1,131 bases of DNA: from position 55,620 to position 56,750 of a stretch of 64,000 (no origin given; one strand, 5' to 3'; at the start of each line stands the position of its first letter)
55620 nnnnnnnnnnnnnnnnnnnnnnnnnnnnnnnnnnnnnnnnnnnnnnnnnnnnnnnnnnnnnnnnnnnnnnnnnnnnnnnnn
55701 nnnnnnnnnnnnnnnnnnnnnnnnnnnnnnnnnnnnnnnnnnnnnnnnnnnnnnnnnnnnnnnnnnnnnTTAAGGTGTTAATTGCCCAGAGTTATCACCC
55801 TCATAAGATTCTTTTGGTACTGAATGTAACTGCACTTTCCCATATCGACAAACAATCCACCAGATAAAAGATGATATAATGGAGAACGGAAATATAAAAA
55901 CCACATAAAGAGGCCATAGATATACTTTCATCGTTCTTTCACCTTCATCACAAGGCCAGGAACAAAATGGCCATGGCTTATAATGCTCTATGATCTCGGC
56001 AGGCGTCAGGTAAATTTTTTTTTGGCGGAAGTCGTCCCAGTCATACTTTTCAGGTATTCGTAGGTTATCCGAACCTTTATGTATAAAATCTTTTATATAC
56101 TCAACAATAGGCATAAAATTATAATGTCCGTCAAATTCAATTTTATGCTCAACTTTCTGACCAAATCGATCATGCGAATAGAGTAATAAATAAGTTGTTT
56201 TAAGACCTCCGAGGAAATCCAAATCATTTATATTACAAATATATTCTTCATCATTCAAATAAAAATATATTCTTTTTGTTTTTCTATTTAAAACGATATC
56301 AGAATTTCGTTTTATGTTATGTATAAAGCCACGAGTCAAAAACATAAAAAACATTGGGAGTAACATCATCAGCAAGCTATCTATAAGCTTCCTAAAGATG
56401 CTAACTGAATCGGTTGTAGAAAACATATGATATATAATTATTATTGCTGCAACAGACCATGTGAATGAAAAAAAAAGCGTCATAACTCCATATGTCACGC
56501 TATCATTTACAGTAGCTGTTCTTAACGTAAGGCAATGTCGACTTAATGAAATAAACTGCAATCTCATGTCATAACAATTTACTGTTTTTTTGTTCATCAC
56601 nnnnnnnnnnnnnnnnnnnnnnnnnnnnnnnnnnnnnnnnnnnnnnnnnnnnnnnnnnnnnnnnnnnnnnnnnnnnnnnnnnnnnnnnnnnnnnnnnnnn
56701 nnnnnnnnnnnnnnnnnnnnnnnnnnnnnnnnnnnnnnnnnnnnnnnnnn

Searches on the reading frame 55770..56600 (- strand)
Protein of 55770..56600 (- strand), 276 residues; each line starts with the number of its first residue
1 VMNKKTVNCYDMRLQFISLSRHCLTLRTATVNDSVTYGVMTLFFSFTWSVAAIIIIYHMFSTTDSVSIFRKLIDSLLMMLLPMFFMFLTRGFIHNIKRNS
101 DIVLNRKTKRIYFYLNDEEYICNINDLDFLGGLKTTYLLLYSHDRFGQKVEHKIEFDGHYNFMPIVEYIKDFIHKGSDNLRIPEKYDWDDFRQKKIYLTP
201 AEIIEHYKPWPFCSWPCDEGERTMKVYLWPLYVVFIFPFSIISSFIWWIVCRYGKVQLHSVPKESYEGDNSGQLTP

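Call 5: search_protein_families(library=pfam, proteins=[window:55770-56600:-], max_evalue=0.01)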
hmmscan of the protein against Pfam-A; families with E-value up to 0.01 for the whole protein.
window:55770-56600:- (276 aa): 0 families

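Call 6: search_protein_families(library=ncbifam, proteins=[window:55770-56600:-], max_evalue=0.01)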
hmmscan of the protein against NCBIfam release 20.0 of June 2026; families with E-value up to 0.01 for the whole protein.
window:55770-56600:- (276 aa): 0 families

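Call 21: search_solved_structures(query=window:55770-56597:-, max_evalue=10, show_alignments=1)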
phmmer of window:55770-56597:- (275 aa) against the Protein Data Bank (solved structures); distinct sequences matched with E-value up to 10: 2.
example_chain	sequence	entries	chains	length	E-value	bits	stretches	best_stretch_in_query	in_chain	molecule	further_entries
2uwb_A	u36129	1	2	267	0.35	13.4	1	128-217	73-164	CELLULASE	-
2vh9_A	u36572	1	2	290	0.42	13.2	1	128-217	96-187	CELLULASE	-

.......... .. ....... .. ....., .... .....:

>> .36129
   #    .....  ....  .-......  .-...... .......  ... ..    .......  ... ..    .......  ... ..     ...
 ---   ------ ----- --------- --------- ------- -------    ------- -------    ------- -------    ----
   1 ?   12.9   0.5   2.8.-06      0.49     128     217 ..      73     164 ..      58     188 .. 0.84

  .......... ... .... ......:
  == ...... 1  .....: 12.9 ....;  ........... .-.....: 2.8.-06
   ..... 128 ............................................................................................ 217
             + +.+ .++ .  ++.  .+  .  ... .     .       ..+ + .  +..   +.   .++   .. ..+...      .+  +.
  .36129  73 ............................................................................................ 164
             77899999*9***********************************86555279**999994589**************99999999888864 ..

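Call 35: find_homologous_proteins(query=A1, max_evalue=0.001)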
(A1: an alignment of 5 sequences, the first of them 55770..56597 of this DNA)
Query A1 (5 sequences) (275 aa, profile of the alignment): 7 proteins with E <= 0.001 among 1798 candidates.
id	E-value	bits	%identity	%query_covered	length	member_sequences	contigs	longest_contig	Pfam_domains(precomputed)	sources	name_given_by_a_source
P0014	4.0e-128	445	36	95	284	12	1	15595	PF20455.4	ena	-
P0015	2.9e-122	426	100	96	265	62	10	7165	-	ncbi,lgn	-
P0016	3.9e-112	392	28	95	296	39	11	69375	-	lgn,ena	-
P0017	4.3e-93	330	64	100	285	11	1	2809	-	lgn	-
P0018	3.7e-85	304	29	95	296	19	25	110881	-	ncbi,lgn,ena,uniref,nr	ncbi:hypothetical protein [Hafnia alvei]|uniref:hypothetical protein n=1 Tax=Hafnia alvei TaxID=569 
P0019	4.4e-85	303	29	95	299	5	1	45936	PF20455.4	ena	-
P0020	8.9e-57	211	40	50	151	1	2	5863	-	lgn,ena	-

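Call 36: search_protein_families(library=pfam, proteins=[P0014, P0019, window:55770-56597:-], max_evalue=10)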
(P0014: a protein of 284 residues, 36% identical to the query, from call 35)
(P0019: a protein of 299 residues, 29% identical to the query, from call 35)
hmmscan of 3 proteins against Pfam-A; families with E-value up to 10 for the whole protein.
P0014 (284 aa): 4 families
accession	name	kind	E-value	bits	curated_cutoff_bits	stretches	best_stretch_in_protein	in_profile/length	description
PF20455.3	DUF6708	-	1.2e-05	25.7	27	2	81-122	3-44/200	Family of unknown function (DUF6708)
PF14995.11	TMEM107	-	0.011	16.5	26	1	50-91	56-97/123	Transmembrane protein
PF07385.18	Lyx_isomer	-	0.063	12.9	20.8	1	118-154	103-140/222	D-lyxose isomerase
PF12870.14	DUF4878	-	0.097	13.4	24.1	1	125-161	72-111/112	Domain of unknown function (DUF4878)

P0019 (299 aa): 3 families
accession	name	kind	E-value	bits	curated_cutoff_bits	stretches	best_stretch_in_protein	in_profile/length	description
PF20455.3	DUF6708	-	9.1e-06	26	27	1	87-262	9-187/200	Family of unknown function (DUF6708)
PF13994.11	PgaD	-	0.029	14.8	27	1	219-266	11-53/148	PgaD-like protein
PF11151.13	DUF2929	-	5.9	7.7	23.8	1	51-89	8-47/56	Protein of unknown function (DUF2929)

window:55770-56597:- (275 aa): 1 family
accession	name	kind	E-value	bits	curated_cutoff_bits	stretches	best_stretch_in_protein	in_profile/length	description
PF20455.3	DUF6708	-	7.5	6.7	27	1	79-115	3-38/200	Family of unknown function (DUF6708)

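Call 90: predict_structure(alignment_id=A7)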
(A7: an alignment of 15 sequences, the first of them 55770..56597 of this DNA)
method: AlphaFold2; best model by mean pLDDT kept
length: 275 residues; sequences in the alignment: 15
mean_pLDDT: 86.2   pTM: 0.80
mean pLDDT of the five models: 86.2, 86.1, 85.9, 85.5, 83.6
residues with pLDDT >= 90: 146; 70-90: 107; 50-70: 15; < 50: 7
segments of 3 or more residues with pLDDT < 50: 1-7
pLDDT, mean of each block of 10 residues (from residue 1): 44 85 92 92 94 90 77 91 95 95 94 92 87 80 82 78 86 87 73 86 90 84 91 93 95 93 88 76
secondary structure, 60 per line:
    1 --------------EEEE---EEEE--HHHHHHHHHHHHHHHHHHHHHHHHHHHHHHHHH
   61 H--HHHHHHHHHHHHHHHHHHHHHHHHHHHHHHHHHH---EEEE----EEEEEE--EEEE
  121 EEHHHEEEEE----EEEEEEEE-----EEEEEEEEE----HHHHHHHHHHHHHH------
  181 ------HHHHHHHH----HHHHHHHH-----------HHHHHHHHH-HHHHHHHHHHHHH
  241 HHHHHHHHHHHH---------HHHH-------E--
elements in order: E15-18 E22-25 H28-61 H64-97 E101-104 E109-114 E117-122 E126-130 E135-142 E148-156 H161-174 H187-194 H199-206 H218-226 H228-252 H262-265

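Call 93: fold_search(model_id=the predicted structure, library=pdb)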
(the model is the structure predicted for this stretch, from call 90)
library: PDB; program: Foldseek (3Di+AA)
matches with E <= 10: 286; with E <= 0.001: 0
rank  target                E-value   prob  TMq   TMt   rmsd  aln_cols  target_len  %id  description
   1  3fss                  7.6e-02  0.92  0.18  0.22   4.4        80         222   12  Structure of the tandem PH domains of Rtt106 (released 2009-12-22)
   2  6qly                  8.5e-02  0.60  0.20  0.17  13.3       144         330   10  IDOL FERM domain (released 2020-02-19)
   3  6qlz_C                9.5e-02  0.77  0.20  0.42   8.2        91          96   10  IDOL F3ab subdomain (released 2020-02-19)
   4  3to1_A                1.0e-01  0.92  0.18  0.22   4.3        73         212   11  Two surfaces on Rtt106 mediate histone binding and chaperone activity (released 2011-12-21)
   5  6ibe                  1.1e-01  0.41  0.18  0.18  12.8       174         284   11  The FERM domain of Human EPB41L3 (released 2018-12-19)
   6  6qlz_A                1.2e-01  0.80  0.20  0.42   7.2        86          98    8  IDOL F3ab subdomain (released 2020-02-19)
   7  3tvv_B                1.4e-01  0.77  0.17  0.20   5.1        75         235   13  Structure of the tandem PH domains of Rtt106 (residues 68-315) (released 2012-02-01)
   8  3gyp                  1.4e-01  0.75  0.17  0.21   5.1        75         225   13  Rtt106p (released 2009-12-08)
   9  3tvv_A                2.1e-01  0.69  0.17  0.20   5.0        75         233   13  Structure of the tandem PH domains of Rtt106 (residues 68-315) (released 2012-02-01)
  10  6qlz_B                2.1e-01  0.63  0.18  0.40   5.3        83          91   11  IDOL F3ab subdomain (released 2020-02-19)
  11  3gyo                  3.5e-01  0.69  0.18  0.22   4.6        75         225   13  Se-Met Rtt106p (released 2009-12-08)
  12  4dx9_W                3.9e-01  0.47  0.18  0.33   5.6        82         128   11  ICAP1 in complex with integrin beta 1 cytoplasmic tail (released 2013-01-09)
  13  8i34_B                3.9e-01  0.33  0.09  0.13  11.1        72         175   15  The crystal structure of EPD-BCP1 from a marine sponge (released 2023-08-16)
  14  6ex6_B                4.3e-01  0.11  0.09  0.04  14.2       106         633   15  The GH127, Beta-arabinofuranosidase, BT3674 (released 2018-11-21)
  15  2cy5                  4.6e-01  0.44  0.18  0.32   5.3        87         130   14  Crystal structure of phosphotyrosine binding (PTB) domain of epidermal growth factor receptor pathway substrate-8 (EPS8) (released 2006-01-04)
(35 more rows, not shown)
